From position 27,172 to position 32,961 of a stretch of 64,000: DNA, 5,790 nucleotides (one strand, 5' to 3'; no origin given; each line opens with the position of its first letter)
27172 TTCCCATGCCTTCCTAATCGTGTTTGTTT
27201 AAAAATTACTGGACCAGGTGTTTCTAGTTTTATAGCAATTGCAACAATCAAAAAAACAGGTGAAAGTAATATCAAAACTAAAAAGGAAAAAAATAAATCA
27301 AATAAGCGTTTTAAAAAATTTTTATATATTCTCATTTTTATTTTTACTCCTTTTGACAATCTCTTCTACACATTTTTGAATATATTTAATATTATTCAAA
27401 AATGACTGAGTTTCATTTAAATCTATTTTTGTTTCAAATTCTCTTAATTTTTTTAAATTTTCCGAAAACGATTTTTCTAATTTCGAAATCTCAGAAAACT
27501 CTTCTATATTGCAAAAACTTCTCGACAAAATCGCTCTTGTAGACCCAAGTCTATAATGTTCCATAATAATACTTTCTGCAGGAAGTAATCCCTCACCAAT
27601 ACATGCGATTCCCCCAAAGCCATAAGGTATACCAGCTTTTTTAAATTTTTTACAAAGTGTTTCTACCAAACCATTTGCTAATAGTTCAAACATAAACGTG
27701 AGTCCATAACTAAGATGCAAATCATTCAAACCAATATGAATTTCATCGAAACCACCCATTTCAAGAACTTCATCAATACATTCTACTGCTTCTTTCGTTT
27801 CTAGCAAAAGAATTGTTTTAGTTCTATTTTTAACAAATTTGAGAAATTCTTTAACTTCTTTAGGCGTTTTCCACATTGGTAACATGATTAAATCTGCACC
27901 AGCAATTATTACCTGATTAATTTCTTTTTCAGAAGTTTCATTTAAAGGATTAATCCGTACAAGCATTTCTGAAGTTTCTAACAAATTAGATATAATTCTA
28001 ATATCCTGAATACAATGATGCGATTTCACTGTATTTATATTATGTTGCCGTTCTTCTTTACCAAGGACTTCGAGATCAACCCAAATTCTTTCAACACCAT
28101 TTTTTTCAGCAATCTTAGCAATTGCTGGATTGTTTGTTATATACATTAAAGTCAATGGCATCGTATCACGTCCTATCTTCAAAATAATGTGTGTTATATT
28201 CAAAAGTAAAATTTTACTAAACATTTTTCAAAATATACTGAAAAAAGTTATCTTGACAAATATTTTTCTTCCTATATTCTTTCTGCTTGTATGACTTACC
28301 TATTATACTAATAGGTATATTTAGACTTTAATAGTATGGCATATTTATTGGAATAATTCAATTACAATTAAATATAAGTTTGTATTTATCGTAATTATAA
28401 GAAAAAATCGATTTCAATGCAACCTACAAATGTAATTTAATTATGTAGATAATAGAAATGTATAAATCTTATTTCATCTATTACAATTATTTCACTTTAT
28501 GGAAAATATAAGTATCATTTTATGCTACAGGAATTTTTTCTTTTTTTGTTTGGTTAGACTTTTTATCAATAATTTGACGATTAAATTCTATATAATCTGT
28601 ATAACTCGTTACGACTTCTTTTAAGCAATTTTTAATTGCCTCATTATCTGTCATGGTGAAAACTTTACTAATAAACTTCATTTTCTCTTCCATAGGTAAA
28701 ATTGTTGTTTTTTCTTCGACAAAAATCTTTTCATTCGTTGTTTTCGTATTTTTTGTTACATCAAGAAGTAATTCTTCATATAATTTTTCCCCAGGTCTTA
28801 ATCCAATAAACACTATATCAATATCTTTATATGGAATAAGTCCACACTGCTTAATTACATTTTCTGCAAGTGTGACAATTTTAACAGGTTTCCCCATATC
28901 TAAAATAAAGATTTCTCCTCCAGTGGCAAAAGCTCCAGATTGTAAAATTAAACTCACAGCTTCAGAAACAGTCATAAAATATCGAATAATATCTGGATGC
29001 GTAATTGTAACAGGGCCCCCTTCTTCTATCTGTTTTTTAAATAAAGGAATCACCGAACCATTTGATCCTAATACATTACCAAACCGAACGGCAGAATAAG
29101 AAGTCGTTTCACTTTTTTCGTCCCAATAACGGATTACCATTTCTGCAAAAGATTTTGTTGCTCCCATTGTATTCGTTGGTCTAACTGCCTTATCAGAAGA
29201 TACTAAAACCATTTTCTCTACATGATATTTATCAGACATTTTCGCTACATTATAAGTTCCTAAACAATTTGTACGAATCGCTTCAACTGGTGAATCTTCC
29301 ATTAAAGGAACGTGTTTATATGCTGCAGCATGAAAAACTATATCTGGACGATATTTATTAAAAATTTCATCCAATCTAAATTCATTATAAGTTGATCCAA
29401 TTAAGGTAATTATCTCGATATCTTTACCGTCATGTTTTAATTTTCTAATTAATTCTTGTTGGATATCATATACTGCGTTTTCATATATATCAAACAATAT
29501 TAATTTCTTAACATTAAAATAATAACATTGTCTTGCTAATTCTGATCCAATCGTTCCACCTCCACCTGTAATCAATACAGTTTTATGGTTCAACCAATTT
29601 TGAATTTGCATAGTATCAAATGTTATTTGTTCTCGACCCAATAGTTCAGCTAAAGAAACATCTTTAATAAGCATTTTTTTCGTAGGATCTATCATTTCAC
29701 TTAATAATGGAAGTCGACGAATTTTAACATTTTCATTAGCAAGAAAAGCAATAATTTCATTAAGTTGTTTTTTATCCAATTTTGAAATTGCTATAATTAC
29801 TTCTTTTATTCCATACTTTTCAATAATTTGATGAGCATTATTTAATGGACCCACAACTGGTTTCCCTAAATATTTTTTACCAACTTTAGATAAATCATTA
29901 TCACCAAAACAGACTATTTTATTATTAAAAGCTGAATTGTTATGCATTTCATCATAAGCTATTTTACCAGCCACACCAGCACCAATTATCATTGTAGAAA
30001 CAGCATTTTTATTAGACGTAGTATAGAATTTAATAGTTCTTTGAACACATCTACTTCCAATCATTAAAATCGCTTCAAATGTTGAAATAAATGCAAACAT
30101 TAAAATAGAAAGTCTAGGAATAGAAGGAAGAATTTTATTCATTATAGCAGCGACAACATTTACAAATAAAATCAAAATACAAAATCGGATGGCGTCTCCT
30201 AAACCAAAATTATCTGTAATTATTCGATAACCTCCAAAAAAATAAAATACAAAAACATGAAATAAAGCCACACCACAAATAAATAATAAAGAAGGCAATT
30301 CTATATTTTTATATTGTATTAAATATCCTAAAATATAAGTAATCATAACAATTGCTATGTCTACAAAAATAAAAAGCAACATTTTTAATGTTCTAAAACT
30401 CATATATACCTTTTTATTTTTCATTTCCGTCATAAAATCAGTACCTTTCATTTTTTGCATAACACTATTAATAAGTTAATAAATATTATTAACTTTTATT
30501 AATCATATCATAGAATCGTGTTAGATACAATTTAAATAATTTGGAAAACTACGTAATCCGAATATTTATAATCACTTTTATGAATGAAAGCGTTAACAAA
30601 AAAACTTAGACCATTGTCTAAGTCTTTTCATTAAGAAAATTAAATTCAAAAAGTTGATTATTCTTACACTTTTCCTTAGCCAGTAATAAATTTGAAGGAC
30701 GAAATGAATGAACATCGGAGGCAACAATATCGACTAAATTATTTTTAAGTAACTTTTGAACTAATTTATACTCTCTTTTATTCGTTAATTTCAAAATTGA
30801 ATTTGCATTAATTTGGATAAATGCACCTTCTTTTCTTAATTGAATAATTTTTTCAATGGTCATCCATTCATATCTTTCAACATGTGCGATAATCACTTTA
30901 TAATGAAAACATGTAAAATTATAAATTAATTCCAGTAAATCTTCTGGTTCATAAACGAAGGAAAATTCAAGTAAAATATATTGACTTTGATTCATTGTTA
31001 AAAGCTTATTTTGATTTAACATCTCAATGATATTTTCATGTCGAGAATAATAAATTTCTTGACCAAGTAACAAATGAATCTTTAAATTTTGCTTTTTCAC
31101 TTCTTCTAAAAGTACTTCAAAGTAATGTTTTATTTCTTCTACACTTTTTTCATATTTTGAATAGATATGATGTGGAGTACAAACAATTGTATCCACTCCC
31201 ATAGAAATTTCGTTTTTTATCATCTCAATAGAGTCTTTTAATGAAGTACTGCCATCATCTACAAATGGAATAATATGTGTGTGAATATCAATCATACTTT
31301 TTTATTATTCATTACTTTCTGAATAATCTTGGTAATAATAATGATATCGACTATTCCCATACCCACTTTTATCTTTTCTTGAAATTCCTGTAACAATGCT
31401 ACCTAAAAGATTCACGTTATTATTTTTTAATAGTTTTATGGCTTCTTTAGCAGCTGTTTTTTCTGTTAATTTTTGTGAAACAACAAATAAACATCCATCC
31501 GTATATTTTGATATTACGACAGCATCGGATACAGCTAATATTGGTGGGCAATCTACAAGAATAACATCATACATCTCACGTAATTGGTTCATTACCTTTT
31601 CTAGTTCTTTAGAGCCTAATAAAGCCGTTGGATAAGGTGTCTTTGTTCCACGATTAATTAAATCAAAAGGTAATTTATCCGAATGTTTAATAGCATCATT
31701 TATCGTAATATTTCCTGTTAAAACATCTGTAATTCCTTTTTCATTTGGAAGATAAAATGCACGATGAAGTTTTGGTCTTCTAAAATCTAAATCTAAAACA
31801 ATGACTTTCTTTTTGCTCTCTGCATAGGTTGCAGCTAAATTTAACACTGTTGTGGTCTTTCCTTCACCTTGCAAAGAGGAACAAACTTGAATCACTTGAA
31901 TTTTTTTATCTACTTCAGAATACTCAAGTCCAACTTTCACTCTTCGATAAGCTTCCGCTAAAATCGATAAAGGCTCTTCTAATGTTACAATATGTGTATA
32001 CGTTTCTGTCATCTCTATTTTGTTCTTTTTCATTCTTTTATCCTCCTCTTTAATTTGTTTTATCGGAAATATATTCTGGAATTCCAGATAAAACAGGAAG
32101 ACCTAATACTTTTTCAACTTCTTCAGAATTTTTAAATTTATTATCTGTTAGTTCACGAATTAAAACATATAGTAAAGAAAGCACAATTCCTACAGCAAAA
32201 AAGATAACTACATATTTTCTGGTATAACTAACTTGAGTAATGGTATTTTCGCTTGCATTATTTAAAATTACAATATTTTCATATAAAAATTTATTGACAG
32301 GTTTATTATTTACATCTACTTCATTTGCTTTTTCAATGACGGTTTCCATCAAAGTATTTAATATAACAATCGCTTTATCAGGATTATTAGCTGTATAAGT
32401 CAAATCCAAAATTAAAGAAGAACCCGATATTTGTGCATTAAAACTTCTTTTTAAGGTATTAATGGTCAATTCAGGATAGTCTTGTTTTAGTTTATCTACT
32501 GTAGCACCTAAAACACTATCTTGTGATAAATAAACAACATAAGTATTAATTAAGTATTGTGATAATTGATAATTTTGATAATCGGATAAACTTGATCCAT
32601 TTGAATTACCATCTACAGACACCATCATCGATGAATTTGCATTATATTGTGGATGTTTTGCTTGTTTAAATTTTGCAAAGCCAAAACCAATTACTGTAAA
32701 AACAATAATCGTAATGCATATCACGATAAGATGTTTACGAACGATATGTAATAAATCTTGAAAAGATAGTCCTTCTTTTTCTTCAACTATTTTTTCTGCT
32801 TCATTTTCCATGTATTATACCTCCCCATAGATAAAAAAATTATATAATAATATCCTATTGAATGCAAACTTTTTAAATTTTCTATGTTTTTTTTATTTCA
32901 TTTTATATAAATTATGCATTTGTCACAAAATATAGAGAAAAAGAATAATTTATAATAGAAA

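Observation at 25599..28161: HpcH/HpaI-type aldolase plus Ldh_2-family 2-oxoacid dehydrogenase embedded in a capsule operon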

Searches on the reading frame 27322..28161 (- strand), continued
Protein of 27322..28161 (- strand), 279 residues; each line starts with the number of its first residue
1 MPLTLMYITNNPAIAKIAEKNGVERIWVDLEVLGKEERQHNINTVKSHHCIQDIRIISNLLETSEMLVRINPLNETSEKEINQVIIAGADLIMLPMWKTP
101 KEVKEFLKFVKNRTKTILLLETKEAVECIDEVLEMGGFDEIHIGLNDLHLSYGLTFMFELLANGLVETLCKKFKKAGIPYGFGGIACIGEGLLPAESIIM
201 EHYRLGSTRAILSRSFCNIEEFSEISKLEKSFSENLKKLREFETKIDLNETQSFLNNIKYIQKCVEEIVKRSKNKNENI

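Call 85: find_encoding_contigs(protein=P0496, flank=8000, max_places=1)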
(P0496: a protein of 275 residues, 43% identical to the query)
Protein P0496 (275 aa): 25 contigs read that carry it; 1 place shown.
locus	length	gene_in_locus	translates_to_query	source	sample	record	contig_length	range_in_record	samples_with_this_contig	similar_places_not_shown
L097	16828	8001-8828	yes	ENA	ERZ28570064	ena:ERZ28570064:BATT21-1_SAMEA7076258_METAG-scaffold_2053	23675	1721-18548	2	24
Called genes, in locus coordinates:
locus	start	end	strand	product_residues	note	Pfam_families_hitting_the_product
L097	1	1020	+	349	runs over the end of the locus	PF01073:3Beta_HSD, PF01370:Epimerase, PF02719:Polysacc_synt_2, PF04321:RmlD_sub_bind (weak), PF07993:NAD_binding_4, PF16363:GDP_Man_Dehyd, PF13460:NAD_binding_10, PF08485:Polysacc_syn_2C, +1 more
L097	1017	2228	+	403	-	PF01370:Epimerase, PF14667:Polysacc_synt_C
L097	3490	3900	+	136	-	PF00132:Hexapep (faint)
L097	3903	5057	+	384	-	PF02350:Epimerase_2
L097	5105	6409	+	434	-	-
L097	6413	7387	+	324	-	PF00535:Glycos_transf_2, PF10111:Glyco_tranf_2_2, PF13641:Glyco_tranf_2_3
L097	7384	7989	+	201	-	PF02397:Bac_transf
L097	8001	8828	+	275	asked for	PF03328:HpcH_HpaI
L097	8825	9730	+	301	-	PF00389:2-Hacid_dh, PF02826:2-Hacid_dh_C, PF01262:AlaDh_PNT_C, PF03446:NAD_binding_2 (weak)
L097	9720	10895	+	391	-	PF13477:Glyco_trans_4_2 (weak), PF13439:Glyco_transf_4 (weak), PF20706:GT4-conflict, PF00534:Glycos_transf_1, PF13692:Glyco_trans_1_4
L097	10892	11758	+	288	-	PF01370:Epimerase, PF02719:Polysacc_synt_2 (faint), PF04321:RmlD_sub_bind, PF16363:GDP_Man_Dehyd (weak), PF01073:3Beta_HSD, PF13460:NAD_binding_10 (weak), PF07993:NAD_binding_4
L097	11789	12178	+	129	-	PF19480:DUF6016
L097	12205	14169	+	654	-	PF18860:AbiJ_NTD3, PF00005:ABC_tran (faint), PF13175:AAA_15 (weak), PF13304:AAA_21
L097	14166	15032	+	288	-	-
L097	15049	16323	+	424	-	PF01734:Patatin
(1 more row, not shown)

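Call 86: find_encoding_contigs(protein=P0416, flank=8000, max_places=1)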
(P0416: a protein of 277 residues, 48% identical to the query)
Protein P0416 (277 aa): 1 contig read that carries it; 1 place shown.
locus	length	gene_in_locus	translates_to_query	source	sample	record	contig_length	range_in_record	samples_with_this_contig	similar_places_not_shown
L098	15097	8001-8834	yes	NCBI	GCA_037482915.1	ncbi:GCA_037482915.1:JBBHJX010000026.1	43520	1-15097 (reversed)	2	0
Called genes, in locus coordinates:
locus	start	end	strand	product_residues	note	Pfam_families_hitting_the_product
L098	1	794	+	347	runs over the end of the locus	-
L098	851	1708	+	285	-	-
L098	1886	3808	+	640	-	PF01757:Acyl_transf_3, PF19040:SGNH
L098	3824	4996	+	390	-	-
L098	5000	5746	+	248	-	PF00535:Glycos_transf_2, PF10111:Glyco_tranf_2_2, PF13641:Glyco_tranf_2_3 (weak)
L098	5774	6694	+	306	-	PF01063:Aminotran_4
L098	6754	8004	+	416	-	PF01168:Ala_racemase_N (weak), PF02784:Orn_Arg_deC_N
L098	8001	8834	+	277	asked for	PF03328:HpcH_HpaI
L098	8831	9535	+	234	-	PF02397:Bac_transf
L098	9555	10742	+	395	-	PF01370:Epimerase (weak), PF02719:Polysacc_synt_2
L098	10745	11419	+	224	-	PF02397:Bac_transf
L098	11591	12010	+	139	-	PF19588:SxtJ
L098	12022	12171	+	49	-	PF19451:DUF5989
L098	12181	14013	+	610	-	PF02543:Carbam_trans_N, PF16861:Carbam_trans_C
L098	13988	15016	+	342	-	PF13472:Lipase_GDSL_2 (faint)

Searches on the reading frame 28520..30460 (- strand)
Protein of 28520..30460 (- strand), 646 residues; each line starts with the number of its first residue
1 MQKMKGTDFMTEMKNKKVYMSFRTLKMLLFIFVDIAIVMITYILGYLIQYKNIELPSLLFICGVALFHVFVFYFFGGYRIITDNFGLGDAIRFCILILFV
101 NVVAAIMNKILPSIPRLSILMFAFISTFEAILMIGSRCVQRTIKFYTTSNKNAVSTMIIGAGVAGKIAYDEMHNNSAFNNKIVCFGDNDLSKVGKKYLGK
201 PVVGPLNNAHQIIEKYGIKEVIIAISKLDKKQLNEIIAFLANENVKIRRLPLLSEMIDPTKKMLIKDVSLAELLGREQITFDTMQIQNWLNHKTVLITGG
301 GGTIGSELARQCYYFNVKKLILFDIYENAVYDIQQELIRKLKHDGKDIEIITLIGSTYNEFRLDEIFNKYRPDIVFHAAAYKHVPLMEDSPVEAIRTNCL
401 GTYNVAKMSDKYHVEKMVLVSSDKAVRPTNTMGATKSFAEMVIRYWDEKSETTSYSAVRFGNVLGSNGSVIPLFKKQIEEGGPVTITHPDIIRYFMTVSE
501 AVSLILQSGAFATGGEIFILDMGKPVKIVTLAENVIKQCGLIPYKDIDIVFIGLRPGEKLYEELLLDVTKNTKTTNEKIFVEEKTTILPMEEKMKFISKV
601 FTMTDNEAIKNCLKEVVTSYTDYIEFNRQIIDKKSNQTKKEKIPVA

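Call 40: search_protein_families(library=pfam, proteins=[window:28520-30460:-], max_evalue=0.001)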
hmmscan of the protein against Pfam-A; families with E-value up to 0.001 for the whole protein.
window:28520-30460:- (646 aa): 7 families
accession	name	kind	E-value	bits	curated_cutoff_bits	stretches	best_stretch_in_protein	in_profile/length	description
PF02719.21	Polysacc_synt_2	-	1.8e-114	382.3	20.2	1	295-582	1-291/293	Polysaccharide biosynthesis protein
PF01370.27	Epimerase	-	1.7e-19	70.7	20.9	1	295-506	1-222/240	NAD dependent epimerase/dehydratase family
PF13727.12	CoA_binding_3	-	3.3e-12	47.2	25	1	98-251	29-175/175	CoA-binding domain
PF16363.11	GDP_Man_Dehyd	-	5.4e-12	46.3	27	1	296-423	1-130/332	GDP-mannose 4,6 dehydratase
PF04321.23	RmlD_sub_bind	-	1.7e-10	40.9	27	1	294-424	2-103/287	RmlD substrate binding domain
PF01073.25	3Beta_HSD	-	1e-05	25.1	22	1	296-429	1-123/280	3-beta hydroxysteroid dehydrogenase/isomerase family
PF08659.16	KR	-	0.00067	20.1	22.6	0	294-427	2-141/180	KR domain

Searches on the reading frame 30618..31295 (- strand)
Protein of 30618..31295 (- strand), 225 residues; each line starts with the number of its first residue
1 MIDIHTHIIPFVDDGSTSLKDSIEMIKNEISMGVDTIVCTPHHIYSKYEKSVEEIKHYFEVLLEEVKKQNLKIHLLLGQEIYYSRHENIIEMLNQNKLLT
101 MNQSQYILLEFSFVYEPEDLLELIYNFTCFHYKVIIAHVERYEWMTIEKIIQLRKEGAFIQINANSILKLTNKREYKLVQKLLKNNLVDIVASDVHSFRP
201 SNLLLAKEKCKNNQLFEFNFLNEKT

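Call 40: search_protein_families(library=pfam, proteins=[window:30618-31295:-], max_evalue=0.001)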
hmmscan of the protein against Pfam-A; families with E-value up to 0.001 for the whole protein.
window:30618-31295:- (225 aa): 1 family
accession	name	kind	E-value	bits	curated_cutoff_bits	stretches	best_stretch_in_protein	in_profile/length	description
PF19567.5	CpsB_CapC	-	7.9e-56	189.5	27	1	1-198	1-198/234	Capsular polysaccharide synthesis, CpsB/CapC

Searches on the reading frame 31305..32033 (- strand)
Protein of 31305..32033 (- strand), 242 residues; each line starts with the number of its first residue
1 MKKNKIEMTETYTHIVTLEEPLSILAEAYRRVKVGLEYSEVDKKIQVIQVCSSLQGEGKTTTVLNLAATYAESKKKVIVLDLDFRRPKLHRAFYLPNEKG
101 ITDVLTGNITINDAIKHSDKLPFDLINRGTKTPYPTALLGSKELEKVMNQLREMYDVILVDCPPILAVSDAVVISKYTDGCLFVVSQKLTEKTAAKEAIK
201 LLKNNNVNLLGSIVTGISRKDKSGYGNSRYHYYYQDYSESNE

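Call 40: search_protein_families(library=pfam, proteins=[window:31305-32033:-], max_evalue=0.001)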
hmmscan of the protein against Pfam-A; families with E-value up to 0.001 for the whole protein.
window:31305-32033:- (242 aa): 5 families
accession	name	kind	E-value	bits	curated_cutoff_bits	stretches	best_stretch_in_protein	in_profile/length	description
PF13614.12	AAA_31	-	3.9e-15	56.7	27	1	46-172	2-135/177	AAA domain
PF10609.15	ParA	-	1.1e-07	32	27.1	1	46-213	4-171/246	NUBPL iron-transfer P-loop NTPase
PF01656.29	CbiA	-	2.5e-07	31.1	25.4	1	56-186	9-54/125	CobQ/CobB/MinD/ParA nucleotide binding domain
PF09140.17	MipZ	-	2e-06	27.7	20.7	1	48-163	3-108/262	ATPase MipZ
PF00448.28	SRP54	-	6e-05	23.2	22.7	1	54-87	9-42/196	SRP54-type protein, GTPase domain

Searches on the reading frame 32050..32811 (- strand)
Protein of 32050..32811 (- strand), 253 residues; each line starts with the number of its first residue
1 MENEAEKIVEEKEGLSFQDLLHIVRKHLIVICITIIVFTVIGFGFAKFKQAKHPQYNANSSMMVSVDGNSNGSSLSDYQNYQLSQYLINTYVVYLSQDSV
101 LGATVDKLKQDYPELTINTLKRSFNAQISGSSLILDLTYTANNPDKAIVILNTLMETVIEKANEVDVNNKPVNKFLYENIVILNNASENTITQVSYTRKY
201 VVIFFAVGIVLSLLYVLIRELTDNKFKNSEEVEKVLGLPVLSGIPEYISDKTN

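Call 40: search_protein_families(library=pfam, proteins=[window:32050-32811:-], max_evalue=0.001)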
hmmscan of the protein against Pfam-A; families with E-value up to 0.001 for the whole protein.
window:32050-32811:- (253 aa): 1 family
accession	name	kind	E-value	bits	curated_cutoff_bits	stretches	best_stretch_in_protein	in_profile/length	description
PF02706.20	Wzz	-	3e-08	34.3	25.5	1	15-108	3-91/91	Chain length determinant protein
